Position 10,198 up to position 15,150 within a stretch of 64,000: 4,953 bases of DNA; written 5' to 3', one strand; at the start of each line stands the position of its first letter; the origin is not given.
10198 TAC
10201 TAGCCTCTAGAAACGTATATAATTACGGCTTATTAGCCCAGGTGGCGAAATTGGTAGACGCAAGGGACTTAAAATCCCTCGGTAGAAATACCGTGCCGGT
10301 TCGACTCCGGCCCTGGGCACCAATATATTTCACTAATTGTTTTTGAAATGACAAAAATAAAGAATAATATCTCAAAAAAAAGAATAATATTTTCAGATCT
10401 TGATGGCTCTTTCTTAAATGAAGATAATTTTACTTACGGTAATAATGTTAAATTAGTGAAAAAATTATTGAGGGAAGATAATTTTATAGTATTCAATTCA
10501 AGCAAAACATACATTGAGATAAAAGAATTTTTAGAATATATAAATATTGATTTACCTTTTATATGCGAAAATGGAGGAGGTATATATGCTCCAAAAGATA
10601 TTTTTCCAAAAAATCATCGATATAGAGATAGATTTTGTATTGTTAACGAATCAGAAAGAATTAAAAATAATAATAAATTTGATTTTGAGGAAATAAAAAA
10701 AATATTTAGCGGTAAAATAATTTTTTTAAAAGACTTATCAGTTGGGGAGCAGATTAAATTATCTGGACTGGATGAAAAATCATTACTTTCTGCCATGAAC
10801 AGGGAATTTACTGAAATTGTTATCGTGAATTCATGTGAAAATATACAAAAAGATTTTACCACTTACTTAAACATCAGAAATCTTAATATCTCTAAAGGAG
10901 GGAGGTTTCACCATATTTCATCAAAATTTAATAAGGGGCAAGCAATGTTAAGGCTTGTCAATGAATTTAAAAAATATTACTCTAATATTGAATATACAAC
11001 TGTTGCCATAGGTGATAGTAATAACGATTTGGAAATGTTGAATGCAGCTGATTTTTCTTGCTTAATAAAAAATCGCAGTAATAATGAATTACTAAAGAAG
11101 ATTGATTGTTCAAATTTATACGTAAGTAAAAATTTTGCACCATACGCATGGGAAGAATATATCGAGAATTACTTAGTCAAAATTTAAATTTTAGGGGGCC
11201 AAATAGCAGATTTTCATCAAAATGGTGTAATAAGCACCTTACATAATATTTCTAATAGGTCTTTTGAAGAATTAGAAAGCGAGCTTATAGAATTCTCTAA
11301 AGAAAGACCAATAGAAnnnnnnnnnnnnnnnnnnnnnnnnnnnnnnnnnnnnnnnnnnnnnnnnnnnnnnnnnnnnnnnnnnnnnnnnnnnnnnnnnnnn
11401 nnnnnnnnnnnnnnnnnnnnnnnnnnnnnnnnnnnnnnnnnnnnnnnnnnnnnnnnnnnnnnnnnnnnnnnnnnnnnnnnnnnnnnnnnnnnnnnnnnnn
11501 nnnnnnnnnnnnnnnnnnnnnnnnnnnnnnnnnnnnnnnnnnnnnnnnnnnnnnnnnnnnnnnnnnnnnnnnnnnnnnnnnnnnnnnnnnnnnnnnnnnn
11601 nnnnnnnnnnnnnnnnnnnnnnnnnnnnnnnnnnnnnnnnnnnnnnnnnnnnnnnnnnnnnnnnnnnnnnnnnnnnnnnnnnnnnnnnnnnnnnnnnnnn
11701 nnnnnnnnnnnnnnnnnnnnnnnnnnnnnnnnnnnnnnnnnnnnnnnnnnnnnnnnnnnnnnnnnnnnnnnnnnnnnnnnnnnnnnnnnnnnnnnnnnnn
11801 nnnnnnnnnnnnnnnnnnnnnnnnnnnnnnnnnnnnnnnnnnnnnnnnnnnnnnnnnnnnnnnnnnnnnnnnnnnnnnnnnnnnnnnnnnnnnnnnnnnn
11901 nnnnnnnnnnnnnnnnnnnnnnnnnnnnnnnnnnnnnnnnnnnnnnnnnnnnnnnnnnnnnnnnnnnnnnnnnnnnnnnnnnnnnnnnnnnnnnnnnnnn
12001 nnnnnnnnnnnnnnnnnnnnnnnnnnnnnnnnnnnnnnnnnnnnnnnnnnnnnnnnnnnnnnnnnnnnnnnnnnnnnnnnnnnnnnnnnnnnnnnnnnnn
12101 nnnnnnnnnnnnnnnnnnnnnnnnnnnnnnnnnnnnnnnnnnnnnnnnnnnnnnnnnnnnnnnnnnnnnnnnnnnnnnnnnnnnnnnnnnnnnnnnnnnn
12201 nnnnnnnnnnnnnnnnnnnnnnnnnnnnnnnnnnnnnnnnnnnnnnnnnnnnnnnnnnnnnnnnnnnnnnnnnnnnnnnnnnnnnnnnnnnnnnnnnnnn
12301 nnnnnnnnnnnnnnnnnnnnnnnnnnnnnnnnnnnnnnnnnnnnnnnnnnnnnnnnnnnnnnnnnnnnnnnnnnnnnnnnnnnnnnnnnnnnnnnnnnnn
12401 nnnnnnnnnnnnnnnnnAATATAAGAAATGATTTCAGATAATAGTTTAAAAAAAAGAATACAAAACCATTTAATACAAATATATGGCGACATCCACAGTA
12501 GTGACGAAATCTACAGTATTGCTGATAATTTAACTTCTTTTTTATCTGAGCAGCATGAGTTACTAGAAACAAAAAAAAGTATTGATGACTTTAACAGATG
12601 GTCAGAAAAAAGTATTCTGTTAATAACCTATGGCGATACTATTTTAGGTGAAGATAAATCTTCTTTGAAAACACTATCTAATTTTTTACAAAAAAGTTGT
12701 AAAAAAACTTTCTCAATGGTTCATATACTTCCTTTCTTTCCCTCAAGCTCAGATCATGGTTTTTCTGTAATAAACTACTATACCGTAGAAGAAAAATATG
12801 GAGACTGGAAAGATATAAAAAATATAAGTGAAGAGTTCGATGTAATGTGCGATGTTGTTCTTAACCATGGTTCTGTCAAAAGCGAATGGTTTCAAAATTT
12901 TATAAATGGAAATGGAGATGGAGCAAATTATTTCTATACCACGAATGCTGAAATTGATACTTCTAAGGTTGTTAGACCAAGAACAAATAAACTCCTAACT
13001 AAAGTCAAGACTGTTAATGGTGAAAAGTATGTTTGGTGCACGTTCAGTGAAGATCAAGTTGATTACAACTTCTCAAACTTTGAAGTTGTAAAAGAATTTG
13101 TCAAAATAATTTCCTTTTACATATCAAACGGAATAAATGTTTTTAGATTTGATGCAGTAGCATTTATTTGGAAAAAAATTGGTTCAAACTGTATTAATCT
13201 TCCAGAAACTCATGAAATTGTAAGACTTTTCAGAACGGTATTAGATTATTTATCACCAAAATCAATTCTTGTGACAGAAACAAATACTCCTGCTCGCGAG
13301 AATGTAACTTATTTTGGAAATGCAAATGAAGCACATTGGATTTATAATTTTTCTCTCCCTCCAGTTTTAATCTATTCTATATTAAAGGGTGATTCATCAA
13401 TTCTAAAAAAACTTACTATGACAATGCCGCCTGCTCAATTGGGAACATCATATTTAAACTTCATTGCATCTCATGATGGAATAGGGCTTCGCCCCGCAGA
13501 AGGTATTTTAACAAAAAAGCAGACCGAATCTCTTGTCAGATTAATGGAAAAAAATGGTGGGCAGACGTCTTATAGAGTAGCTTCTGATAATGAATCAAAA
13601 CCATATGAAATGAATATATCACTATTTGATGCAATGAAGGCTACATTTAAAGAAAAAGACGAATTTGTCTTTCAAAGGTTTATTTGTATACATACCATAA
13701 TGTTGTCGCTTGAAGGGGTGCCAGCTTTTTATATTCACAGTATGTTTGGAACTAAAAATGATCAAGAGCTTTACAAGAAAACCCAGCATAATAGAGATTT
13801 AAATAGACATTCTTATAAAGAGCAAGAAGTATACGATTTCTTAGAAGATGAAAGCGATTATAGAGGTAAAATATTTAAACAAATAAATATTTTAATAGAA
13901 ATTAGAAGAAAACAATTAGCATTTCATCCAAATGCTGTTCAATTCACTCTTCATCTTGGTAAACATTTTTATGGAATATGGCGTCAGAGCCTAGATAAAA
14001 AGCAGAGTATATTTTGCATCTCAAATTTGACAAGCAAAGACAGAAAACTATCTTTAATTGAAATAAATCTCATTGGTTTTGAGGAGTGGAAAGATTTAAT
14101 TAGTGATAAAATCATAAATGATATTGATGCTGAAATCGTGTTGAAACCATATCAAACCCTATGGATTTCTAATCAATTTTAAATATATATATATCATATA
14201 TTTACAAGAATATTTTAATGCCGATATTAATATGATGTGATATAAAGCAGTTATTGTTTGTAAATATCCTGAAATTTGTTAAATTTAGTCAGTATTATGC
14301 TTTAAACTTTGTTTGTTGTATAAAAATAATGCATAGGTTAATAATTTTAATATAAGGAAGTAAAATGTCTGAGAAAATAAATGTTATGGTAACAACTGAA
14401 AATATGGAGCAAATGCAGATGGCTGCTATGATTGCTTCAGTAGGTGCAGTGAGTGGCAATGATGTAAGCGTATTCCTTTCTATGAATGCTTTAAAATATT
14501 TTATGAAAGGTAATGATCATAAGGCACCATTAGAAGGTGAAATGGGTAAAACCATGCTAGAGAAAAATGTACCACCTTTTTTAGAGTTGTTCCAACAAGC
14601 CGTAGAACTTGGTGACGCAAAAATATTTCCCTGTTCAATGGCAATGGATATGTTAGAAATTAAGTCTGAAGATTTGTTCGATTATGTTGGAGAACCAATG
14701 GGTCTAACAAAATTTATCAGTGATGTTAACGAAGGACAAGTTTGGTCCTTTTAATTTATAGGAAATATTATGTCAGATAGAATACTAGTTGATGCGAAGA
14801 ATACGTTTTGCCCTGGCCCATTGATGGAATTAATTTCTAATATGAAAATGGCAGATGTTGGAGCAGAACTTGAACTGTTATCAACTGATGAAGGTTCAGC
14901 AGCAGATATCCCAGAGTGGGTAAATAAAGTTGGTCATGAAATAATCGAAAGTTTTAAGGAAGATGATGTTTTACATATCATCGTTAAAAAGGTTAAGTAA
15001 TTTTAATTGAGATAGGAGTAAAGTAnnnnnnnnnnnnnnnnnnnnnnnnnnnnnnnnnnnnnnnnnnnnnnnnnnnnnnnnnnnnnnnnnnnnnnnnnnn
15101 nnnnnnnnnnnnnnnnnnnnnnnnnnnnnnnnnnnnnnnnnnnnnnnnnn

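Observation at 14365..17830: DsrE-like, TusA-like, SQR-like flavoprotein, DUF1641, membrane protein and 2-Cys peroxiredoxin: an uncharacterised sulfur-trafficking cluster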

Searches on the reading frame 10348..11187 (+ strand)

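Call 108: search_protein_families(library=pfam, proteins=[window:10348-11187:+], max_evalue=0.00001)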
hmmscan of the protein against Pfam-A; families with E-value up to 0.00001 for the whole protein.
window:10348-11187:+ (279 aa): 2 families
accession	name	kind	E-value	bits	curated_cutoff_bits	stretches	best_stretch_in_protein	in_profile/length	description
PF08282.18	Hydrolase_3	-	2.4e-20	73.8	20.9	1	14-245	1-233/255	haloacid dehalogenase-like hydrolase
PF05116.19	S6PP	-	1e-06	29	20.3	0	182-251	152-216/247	Sucrose-6F-phosphate phosphohydrolase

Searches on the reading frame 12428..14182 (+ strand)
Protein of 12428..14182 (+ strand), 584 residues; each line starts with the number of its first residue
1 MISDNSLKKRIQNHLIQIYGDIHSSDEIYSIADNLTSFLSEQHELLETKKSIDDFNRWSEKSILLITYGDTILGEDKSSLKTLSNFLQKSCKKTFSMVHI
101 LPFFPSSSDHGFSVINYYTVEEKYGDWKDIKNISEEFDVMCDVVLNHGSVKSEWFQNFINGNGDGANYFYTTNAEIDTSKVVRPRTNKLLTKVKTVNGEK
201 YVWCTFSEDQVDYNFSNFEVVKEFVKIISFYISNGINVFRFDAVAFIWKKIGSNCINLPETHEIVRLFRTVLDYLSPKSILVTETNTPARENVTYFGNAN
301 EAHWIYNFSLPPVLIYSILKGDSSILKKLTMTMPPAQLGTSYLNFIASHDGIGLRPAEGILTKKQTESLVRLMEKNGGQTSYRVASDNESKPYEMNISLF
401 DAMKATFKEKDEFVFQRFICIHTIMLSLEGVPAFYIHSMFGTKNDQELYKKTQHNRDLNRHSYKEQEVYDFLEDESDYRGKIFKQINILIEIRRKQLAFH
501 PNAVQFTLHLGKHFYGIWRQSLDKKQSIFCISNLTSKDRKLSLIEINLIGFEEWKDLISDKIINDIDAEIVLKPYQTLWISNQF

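Call 108: search_protein_families(library=pfam, proteins=[window:12428-14182:+], max_evalue=0.00001)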
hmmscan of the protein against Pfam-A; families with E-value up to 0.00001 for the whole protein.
window:12428-14182:+ (584 aa): 1 family
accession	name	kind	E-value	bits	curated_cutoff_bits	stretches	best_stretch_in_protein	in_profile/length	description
PF00128.31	Alpha-amylase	-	9.2e-27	94.8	22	1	96-315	34-273/446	Alpha amylase, catalytic domain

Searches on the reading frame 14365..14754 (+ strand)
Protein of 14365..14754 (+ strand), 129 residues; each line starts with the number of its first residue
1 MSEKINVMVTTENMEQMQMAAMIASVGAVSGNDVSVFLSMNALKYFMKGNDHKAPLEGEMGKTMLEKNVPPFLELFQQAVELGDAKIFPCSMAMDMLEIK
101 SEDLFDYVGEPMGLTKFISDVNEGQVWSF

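Call 3: search_protein_families(library=pfam, proteins=[window:14365-14754:+], max_evalue=0.01)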
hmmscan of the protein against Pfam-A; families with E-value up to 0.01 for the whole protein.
window:14365-14754:+ (129 aa): 2 families
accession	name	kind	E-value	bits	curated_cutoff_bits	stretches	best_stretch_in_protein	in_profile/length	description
PF13686.11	DrsE_2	-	7.5e-15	55.6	25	1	60-126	89-153/156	DsrE/DsrF/DrsH-like family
PF02635.20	DsrE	-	6.4e-08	33.2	22.7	1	13-124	13-110/116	DsrE/DsrF-like family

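Call 4: search_protein_families(library=ncbifam, proteins=[window:14365-14754:+], max_evalue=0.01)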
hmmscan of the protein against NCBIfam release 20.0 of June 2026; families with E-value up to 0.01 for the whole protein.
window:14365-14754:+ (129 aa): 1 family
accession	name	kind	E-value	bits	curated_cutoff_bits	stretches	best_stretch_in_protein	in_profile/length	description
NF047629.1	SulfCarrDsrE2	equivalog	7.5e-05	23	210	0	60-123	91-152/159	sulfur carrier protein DsrE2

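Call 6: search_solved_structures(query=window:14365-14754:+, max_evalue=1, show_alignments=2)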
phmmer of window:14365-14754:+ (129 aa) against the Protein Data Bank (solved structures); distinct sequences matched with E-value up to 1: 1.
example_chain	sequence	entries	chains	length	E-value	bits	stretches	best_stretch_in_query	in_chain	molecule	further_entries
2qs7_A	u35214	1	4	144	7.4e-12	48.7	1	3-122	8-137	Uncharacterized protein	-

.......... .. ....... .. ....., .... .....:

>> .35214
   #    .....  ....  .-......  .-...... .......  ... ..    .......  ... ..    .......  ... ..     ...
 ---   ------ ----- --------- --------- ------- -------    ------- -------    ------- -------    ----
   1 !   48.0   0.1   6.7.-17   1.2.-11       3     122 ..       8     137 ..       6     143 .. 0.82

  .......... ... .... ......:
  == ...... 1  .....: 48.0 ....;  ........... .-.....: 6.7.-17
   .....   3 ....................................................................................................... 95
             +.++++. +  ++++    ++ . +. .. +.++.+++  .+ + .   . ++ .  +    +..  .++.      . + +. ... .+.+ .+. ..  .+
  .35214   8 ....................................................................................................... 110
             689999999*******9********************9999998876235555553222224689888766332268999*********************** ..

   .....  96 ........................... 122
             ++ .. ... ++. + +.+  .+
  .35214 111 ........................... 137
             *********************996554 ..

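Call 47: list_cluster_members(proteins=[window:14365-14754:+, window:14770-15000:+, window:15026-16153:+, window:16167-16517:+, window:16542-17129:+, window:17216-17830:+, window:18025-20976:+, window:20973-21668:+, window:21686-22639:+])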
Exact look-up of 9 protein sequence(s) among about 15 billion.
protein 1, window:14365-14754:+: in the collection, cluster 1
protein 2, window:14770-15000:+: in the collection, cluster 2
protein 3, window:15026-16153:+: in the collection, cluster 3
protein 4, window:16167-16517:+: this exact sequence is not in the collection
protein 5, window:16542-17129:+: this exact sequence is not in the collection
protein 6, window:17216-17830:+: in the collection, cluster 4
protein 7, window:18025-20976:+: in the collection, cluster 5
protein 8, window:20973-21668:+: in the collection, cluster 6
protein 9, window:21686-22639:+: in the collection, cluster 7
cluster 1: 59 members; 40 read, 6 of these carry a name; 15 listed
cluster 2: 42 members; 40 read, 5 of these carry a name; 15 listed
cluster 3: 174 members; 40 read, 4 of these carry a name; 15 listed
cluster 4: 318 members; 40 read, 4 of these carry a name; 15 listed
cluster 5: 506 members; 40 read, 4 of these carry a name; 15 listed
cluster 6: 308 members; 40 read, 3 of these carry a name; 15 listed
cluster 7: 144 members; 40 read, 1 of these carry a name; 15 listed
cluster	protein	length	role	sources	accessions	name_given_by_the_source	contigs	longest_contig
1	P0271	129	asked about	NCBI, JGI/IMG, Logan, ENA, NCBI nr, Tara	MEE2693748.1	MAG: DsrE/DsrF/DrsH-like family protein [Pseudomonadota bacterium] | DsrE/DsrF/DrsH-like family protein [Pseudomonadota bacterium] | strand:- start:151 stop:540 length:390 start_codon:yes stop_codon:yes gene_type:complete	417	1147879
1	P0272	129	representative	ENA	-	-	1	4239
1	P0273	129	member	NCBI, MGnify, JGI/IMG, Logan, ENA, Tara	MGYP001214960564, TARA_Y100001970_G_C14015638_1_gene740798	FL=1 | strand:- start:351 stop:740 length:390 start_codon:yes stop_codon:yes gene_type:complete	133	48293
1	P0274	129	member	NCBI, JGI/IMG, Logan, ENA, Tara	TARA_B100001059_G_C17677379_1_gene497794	peroxiredoxin family protein | strand:- start:310 stop:699 length:390 start_codon:yes stop_codon:yes gene_type:complete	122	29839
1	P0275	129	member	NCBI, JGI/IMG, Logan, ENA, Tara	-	strand:- start:146 stop:535 length:390 start_codon:yes stop_codon:yes gene_type:complete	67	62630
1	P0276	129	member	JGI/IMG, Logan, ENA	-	peroxiredoxin family protein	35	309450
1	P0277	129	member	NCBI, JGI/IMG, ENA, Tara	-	peroxiredoxin family protein | strand:- start:30588 stop:30977 length:390 start_codon:yes stop_codon:yes ...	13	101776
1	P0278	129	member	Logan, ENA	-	-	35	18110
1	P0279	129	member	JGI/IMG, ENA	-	-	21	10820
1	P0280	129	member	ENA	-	-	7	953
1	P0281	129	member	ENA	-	-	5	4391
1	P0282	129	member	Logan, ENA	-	-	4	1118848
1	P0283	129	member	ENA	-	-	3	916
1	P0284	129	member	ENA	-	-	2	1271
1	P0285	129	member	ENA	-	-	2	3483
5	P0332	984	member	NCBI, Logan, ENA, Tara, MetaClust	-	strand:+ start:138 stop:3092 length:2955 start_codon:yes stop_codon:yes gene_type:complete | TARA_009_SRF_0.22-1.6_scaffold168308_1_gene205434 COG0243 K00183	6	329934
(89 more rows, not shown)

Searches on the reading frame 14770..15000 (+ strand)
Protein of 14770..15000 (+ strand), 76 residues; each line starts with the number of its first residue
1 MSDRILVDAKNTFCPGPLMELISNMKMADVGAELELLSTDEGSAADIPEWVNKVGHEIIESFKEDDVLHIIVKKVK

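Call 3: search_protein_families(library=pfam, proteins=[window:14770-15000:+], max_evalue=0.01)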
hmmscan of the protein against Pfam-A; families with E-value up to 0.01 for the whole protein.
window:14770-15000:+ (76 aa): 1 family
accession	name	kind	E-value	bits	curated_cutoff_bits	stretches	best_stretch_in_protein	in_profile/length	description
PF01206.22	TusA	-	1.2e-17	63.9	28.6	1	7-74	3-70/70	Sulfurtransferase TusA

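Call 4: search_protein_families(library=ncbifam, proteins=[window:14770-15000:+], max_evalue=0.01)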
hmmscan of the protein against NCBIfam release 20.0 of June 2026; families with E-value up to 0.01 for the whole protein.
window:14770-15000:+ (76 aa): 4 families
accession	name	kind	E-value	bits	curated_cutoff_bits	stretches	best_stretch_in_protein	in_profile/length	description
NF001423.0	PRK00299.1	equivalog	5.8e-07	29.2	78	1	6-74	11-79/82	sulfurtransferase TusA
NF008242.0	PRK11018.1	equivalog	0.00065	19.3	79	1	8-73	12-77/78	sulfurtransferase-like selenium metabolism protein YedF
NF041048.1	TusA_like_YeeD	exception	0.0012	18.5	147.5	1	8-61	5-58/72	thiosulfate utilization sulfurtransferase TsuB/YeeD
TIGR03527.1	selenium_YedF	equivalog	0.0013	18.7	110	1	7-74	1-68/194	sulfurtransferase-like selenium metabolism protein YedF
